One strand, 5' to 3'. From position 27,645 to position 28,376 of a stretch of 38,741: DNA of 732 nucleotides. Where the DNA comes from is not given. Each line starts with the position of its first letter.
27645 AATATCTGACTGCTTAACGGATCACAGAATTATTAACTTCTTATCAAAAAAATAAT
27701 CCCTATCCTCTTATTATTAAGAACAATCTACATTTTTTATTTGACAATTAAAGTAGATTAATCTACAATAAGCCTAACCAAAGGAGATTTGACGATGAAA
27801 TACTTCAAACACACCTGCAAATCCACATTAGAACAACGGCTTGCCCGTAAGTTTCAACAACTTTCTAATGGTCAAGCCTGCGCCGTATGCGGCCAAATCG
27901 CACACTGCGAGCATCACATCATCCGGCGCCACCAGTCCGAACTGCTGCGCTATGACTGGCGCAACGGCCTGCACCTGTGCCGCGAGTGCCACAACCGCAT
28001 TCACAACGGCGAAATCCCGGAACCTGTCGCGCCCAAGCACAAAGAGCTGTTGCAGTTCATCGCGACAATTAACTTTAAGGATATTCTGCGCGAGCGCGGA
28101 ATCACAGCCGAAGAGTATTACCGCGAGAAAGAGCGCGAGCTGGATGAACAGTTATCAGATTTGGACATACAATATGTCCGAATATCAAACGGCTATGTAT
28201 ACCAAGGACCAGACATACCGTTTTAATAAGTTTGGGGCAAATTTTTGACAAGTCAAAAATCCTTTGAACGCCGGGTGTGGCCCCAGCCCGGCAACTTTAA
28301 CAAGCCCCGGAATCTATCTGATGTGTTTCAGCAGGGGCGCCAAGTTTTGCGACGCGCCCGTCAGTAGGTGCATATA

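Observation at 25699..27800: Perfect 103-bp inverted repeat makes the two early promoters identical and brackets a repressor-helicase cassette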

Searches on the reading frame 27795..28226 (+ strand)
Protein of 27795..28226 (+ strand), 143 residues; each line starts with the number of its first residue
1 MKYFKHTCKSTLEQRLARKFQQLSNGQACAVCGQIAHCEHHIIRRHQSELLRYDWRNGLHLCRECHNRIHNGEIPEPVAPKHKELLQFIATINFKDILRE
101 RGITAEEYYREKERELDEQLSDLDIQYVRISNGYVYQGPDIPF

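Call 5: search_protein_families(library=pfam, proteins=[window:27795-28226:+], max_evalue=0.01)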
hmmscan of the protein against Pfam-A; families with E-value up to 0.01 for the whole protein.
window:27795-28226:+ (143 aa): 2 families
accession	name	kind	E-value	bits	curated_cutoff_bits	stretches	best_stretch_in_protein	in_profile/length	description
PF01844.29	HNH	-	0.0035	17.9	21.4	1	29-71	1-46/47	HNH endonuclease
PF06147.18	DUF968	-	0.0099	16.4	27.8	1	17-71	89-144/171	Protein of unknown function (DUF968)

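Call 9: search_protein_families(library=padloc, proteins=[window:27795-28226:+], max_evalue=0.01)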
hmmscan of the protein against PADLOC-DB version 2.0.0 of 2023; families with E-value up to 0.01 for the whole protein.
window:27795-28226:+ (143 aa): 1 family
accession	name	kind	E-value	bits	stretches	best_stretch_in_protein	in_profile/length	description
PDLC03765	RT_UG27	-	0.0029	14.6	0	115-140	209-234/420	DRT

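Call 27: search_protein_families(library=phrogs, proteins=[window:27795-28226:+], max_evalue=0.001)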
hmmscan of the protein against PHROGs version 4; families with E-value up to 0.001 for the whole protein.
window:27795-28226:+ (143 aa): 8 families
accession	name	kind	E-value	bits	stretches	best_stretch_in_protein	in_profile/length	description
phrog_144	-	DNA, RNA and nucleotide metabolism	2.4e-06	28.3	1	24-79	82-142/175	HNH endonuclease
phrog_5956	-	DNA, RNA and nucleotide metabolism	1.4e-05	25.8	1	10-80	43-118/138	HNH endonuclease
phrog_119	-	DNA, RNA and nucleotide metabolism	0.00017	21.6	1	28-79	205-264/443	HNH endonuclease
phrog_7370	-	DNA, RNA and nucleotide metabolism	0.00027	22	1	25-77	41-87/115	HNH endonuclease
phrog_589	-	DNA, RNA and nucleotide metabolism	0.0003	21.6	1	22-71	87-140/179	HNH endonuclease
phrog_8048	-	DNA, RNA and nucleotide metabolism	0.00033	20.9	1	18-73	166-229/273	HNH endonuclease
phrog_4581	-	head and packaging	0.00054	20.5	1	23-73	62-112/395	terminase small subunit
phrog_338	-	DNA, RNA and nucleotide metabolism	0.00079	19.9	1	15-100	196-288/340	HNH endonuclease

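Call 32: find_related_loci(query=window:27795-28226:+, collection=viral_contigs, flank=8000)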
Query window:27795-28226:+ (143 aa) in viral_contigs; peptide patterns used: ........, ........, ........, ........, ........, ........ (x = any residue, [..] = any of these).
6 stretches matched a pattern, but none encodes a relative of the query by tblastn (E <= 1e-3).

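Call 44: find_homologous_proteins(query=window:27795-28226:+, max_evalue=0.001)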
Query window:27795-28226:+ (143 aa): 2 proteins with E <= 0.001 among 4 candidates.
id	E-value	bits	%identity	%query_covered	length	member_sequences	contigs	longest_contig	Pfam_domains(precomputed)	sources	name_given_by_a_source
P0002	3.9e-94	330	100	100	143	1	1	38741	-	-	-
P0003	2.1e-16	78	36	83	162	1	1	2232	-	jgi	jgi:hypothetical protein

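Call 45: find_encoding_contigs(protein=P0003, flank=3000)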
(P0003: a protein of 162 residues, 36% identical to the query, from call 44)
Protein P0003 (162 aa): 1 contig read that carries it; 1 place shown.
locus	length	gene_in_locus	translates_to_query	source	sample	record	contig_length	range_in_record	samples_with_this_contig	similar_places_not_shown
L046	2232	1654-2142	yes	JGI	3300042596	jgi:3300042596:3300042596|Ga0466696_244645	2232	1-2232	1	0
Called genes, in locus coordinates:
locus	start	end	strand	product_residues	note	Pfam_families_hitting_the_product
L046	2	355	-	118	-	?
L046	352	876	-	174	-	-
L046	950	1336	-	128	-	-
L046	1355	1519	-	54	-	-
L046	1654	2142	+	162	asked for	-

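Call 77: search_protein_families(library=pfam, proteins=[L046:352-876:-], max_evalue=0.01)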
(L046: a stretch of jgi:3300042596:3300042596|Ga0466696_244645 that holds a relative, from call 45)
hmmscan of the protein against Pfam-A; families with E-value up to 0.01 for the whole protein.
L046:352-876:- (174 aa): 0 families
